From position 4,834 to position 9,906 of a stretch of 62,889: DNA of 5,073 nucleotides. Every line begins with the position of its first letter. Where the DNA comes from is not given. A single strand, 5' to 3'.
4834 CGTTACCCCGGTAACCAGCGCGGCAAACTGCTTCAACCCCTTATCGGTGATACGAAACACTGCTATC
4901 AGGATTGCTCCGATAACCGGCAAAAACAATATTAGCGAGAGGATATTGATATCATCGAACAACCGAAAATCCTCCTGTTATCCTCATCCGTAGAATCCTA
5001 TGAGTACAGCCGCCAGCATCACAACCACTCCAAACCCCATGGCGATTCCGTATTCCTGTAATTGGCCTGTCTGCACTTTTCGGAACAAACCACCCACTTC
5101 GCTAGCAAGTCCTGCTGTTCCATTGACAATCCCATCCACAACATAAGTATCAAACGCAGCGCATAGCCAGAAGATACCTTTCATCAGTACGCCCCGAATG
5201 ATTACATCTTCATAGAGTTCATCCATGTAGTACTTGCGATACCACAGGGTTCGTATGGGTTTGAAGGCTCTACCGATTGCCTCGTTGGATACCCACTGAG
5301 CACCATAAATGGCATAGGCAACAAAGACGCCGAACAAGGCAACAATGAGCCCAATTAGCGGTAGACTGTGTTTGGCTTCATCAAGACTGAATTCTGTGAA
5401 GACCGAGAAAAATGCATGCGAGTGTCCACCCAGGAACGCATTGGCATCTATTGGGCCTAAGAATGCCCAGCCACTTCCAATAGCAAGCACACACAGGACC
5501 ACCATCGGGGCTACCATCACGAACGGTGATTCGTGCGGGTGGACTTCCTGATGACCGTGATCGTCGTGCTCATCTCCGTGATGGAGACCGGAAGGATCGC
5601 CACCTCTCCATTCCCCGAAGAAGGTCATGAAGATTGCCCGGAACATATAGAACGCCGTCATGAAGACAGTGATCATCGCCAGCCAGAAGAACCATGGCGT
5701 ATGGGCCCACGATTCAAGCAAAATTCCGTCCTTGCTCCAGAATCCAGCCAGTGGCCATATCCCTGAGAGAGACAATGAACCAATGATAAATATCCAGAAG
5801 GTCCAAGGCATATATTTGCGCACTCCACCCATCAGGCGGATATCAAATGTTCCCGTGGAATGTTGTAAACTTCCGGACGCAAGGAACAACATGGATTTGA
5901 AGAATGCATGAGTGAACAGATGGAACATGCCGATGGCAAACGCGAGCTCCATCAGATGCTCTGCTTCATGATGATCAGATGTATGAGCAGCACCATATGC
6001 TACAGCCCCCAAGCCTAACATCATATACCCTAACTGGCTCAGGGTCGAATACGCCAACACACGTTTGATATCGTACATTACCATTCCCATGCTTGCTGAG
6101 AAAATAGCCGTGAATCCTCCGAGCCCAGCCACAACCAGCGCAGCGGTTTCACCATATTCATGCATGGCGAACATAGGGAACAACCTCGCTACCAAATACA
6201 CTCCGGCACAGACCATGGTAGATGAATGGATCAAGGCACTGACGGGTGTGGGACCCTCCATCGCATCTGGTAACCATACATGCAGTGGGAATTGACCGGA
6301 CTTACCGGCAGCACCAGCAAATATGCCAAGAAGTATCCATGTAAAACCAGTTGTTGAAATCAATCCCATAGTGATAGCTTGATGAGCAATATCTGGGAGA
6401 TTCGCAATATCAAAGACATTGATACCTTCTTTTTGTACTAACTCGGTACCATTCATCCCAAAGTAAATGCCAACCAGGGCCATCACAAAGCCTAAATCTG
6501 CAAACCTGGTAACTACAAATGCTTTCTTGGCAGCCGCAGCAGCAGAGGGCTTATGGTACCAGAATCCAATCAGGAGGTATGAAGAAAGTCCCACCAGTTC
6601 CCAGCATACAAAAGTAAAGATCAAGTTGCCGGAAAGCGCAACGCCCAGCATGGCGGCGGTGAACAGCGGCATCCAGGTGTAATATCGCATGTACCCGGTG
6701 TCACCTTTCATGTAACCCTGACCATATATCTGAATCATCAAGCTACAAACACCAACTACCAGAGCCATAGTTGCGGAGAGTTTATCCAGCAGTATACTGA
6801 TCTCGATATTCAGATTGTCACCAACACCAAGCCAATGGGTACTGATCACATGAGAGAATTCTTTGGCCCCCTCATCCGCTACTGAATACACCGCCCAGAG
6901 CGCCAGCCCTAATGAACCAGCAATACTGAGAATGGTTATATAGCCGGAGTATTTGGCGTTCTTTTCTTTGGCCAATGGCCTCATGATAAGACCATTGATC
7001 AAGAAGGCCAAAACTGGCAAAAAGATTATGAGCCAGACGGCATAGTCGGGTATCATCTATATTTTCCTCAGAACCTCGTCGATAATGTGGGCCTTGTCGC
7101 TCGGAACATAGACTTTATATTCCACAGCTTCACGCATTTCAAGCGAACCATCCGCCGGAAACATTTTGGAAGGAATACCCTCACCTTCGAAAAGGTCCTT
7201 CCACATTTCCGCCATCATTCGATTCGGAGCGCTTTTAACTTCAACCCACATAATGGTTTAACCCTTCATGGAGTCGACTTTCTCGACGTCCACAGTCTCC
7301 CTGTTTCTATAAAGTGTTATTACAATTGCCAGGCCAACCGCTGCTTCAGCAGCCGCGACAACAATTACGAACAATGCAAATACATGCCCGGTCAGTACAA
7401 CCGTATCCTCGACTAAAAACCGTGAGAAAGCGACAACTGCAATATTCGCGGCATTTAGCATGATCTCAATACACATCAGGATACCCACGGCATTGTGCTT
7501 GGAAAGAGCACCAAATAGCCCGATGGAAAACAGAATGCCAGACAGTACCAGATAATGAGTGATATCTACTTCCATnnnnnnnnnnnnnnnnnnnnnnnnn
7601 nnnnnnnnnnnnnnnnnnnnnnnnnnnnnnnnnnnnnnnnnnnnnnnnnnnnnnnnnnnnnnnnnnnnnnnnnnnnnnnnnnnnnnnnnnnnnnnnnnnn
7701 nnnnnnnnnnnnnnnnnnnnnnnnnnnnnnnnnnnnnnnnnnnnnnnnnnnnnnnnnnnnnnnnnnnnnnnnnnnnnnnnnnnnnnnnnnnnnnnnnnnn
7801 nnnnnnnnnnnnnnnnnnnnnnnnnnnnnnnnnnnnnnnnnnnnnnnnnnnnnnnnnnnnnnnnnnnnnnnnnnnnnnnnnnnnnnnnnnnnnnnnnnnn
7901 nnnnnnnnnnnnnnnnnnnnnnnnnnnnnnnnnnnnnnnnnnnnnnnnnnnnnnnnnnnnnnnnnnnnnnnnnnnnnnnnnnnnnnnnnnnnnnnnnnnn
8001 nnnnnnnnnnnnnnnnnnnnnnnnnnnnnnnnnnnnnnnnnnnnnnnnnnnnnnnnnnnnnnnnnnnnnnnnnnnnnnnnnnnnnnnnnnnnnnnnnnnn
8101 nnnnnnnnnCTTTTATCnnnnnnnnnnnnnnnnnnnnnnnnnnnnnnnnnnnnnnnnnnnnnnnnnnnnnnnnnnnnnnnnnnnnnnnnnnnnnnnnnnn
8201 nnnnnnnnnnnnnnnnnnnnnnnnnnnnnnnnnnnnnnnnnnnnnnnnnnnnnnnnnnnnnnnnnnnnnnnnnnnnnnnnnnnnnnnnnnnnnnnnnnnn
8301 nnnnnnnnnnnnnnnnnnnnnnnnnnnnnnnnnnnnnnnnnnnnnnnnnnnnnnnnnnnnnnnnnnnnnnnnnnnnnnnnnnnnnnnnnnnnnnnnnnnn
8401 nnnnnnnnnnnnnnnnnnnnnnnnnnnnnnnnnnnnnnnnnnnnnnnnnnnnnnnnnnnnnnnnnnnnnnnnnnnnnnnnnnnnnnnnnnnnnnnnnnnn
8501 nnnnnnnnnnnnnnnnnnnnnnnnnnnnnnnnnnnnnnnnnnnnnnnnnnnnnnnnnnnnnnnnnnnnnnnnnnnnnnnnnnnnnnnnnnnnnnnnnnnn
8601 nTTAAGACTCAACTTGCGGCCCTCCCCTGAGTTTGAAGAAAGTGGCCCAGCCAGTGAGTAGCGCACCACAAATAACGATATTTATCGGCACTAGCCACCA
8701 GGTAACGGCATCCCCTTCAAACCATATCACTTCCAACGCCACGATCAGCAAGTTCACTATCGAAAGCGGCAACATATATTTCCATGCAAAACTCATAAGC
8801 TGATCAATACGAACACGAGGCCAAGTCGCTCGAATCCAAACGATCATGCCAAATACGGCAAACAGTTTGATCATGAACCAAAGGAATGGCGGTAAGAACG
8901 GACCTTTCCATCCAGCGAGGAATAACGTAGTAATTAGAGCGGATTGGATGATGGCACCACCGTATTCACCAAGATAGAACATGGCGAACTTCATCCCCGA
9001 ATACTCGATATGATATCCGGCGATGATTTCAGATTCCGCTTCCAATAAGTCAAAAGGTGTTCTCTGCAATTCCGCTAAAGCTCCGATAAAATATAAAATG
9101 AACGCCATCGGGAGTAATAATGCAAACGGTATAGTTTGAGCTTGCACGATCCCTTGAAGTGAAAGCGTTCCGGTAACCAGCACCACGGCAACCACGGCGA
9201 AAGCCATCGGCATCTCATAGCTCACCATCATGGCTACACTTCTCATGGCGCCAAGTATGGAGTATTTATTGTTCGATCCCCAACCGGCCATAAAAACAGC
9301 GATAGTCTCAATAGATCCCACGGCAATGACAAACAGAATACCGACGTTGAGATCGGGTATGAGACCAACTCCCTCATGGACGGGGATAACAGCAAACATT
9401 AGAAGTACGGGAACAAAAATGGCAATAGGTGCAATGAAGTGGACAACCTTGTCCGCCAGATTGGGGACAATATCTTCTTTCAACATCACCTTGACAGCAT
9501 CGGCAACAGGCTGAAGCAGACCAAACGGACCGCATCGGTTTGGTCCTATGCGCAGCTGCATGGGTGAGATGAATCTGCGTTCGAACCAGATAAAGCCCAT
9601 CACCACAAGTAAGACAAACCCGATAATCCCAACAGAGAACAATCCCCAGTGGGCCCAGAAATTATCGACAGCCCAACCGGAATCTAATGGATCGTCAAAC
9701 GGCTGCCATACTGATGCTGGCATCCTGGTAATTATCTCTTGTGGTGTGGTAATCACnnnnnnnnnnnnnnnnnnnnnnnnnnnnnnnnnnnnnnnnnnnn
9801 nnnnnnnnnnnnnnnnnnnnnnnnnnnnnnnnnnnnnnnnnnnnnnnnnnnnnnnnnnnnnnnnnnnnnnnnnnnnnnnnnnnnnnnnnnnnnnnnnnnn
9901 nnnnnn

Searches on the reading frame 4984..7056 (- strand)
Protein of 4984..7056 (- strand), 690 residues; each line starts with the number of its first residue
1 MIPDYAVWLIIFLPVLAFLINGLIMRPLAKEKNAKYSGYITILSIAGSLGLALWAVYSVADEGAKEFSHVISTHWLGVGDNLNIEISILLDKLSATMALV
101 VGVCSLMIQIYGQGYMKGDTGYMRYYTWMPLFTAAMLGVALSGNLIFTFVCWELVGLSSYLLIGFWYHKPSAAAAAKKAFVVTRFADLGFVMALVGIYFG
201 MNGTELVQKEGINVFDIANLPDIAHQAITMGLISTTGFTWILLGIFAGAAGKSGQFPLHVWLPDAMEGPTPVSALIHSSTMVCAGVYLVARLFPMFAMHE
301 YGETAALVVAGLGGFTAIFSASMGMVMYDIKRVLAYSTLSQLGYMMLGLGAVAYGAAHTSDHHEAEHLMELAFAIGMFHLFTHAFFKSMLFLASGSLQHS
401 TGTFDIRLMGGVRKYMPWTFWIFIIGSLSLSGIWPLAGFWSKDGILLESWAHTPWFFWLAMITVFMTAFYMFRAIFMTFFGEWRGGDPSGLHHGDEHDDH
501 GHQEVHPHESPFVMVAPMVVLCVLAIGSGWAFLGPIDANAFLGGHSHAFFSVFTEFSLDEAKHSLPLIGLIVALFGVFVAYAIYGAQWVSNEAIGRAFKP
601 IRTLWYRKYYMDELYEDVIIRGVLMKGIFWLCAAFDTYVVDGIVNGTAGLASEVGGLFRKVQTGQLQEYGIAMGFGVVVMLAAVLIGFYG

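Call 40: search_protein_families(library=pfam, proteins=[window:4984-7056:-], max_evalue=0.000001)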
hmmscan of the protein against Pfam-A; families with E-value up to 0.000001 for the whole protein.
window:4984-7056:- (690 aa): 2 families
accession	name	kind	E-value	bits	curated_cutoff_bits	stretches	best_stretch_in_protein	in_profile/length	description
PF00361.26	Proton_antipo_M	-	5.1e-64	216.7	21.5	1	142-467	1-294/294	NADH:quinone oxidoreductase/Mrp antiporter, TM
PF00662.26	Proton_antipo_N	-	2.4e-15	56.6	24.5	1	75-126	1-51/51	NADH-Ubiquinone oxidoreductase (complex I), chain 5 N-terminus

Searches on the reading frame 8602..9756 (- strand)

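Call 40: search_protein_families(library=pfam, proteins=[window:8602-9756:-], max_evalue=0.000001)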
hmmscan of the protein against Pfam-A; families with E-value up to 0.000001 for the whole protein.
window:8602-9756:- (384 aa): 1 family
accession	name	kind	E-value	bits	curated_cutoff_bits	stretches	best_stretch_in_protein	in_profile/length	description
PF00146.26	NADHdh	-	2.5e-114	382.1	27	1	42-340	4-298/298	NADH dehydrogenase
